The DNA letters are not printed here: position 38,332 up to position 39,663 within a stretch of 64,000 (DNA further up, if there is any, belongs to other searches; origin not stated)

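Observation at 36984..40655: DUF2235 - secreted endonuclease - DUF2235 operon without T6SS or immunity genes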

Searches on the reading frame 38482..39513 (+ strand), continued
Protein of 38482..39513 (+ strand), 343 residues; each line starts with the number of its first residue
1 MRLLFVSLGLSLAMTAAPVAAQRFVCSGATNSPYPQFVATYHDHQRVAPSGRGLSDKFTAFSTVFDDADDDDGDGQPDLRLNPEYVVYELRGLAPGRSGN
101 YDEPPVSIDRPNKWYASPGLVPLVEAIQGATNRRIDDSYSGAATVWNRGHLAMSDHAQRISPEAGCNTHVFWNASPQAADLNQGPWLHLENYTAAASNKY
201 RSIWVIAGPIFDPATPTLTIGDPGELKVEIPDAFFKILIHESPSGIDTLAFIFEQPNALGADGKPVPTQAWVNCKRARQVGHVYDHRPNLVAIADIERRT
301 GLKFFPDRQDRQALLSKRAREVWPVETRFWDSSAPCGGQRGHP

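Call 91: search_dna_similar(query=window:38482-39513:+, collection=plasmids, mode=protein, max_rows=25)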
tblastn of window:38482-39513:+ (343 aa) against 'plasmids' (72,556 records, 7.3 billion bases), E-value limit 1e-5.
Records with a match: 58; places in all: 58; records where one place covers at least 80% of the query: 1.
Best place of each record, by identity: 60-80% 1; <60% 57.
By first word of the organism name: Piscirickettsia 41; Bradyrhizobium 5; Pseudoalteromonas 2; Sphingomonas 1; Nostoc 1; Phocaeicola 1; Aeromonas 1; Flammeovirga 1; Paracoccus 1; Fischerella 1; and 3 more.
By predicted mobility (MOB-suite, as given by PLSDB): non-mobilizable 53; conjugative 5.
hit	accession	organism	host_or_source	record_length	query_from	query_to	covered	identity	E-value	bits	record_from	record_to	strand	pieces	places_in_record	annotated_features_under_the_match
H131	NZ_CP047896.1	Sphingomonas changnyeongensis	Single cell,Fresh water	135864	1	343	100%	78.4%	2e-177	552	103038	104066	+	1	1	DNA/RNA non-specific endonuclease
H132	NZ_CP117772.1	Nostoc sp. UHCC 0926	whole organism,lichen surface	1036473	106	322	63%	28.7%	7e-6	56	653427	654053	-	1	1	none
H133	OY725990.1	Phocaeicola massiliensis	-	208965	83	306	65%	25.9%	1e-10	70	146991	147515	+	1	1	record has no annotation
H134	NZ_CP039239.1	Piscirickettsia salmonis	Salmo salar,cell culture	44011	146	330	54%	30.6%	7e-9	65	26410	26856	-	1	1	DNA/RNA non-specific endonuclease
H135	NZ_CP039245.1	Piscirickettsia salmonis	Salmo salar,cell culture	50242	146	330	54%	30.6%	7e-9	65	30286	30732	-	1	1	DNA/RNA non-specific endonuclease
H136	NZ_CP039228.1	Piscirickettsia salmonis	Salmo salar,cell culture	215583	146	330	54%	30.6%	7e-9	65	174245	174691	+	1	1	DNA/RNA non-specific endonuclease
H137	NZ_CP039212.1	Piscirickettsia salmonis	Salmo salar,cell culture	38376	146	317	50%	31.0%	1e-7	61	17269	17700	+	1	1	DNA/RNA non-specific endonuclease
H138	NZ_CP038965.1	Piscirickettsia salmonis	Salmo salar,cell culture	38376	146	317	50%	31.0%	1e-7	61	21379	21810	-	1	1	DNA/RNA non-specific endonuclease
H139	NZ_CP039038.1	Piscirickettsia salmonis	Salmo salar,cell culture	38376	146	317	50%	31.0%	1e-7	61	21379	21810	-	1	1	DNA/RNA non-specific endonuclease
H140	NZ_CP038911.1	Piscirickettsia salmonis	Oncorhynchus kisutch,cell culture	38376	146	317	50%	31.0%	1e-7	61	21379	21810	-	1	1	DNA/RNA non-specific endonuclease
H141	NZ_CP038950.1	Piscirickettsia salmonis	Salmo salar,cell culture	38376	146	317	50%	31.0%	1e-7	61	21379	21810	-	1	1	DNA/RNA non-specific endonuclease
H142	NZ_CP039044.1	Piscirickettsia salmonis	Salmo salar,cell culture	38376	146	317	50%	31.0%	1e-7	61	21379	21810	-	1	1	DNA/RNA non-specific endonuclease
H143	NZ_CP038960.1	Piscirickettsia salmonis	Salmo salar,cell culture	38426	146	317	50%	31.0%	1e-7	61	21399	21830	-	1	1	DNA/RNA non-specific endonuclease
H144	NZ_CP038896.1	Piscirickettsia salmonis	Salmo salar,cell culture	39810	146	317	50%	31.0%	1e-7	61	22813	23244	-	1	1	DNA/RNA non-specific endonuclease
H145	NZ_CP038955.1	Piscirickettsia salmonis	Salmo salar,cell culture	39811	146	317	50%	31.0%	1e-7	61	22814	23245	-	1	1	DNA/RNA non-specific endonuclease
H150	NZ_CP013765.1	Piscirickettsia salmonis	Salmo salar,liver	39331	146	317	50%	31.0%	1e-7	61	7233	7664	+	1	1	DNA/RNA non-specific endonuclease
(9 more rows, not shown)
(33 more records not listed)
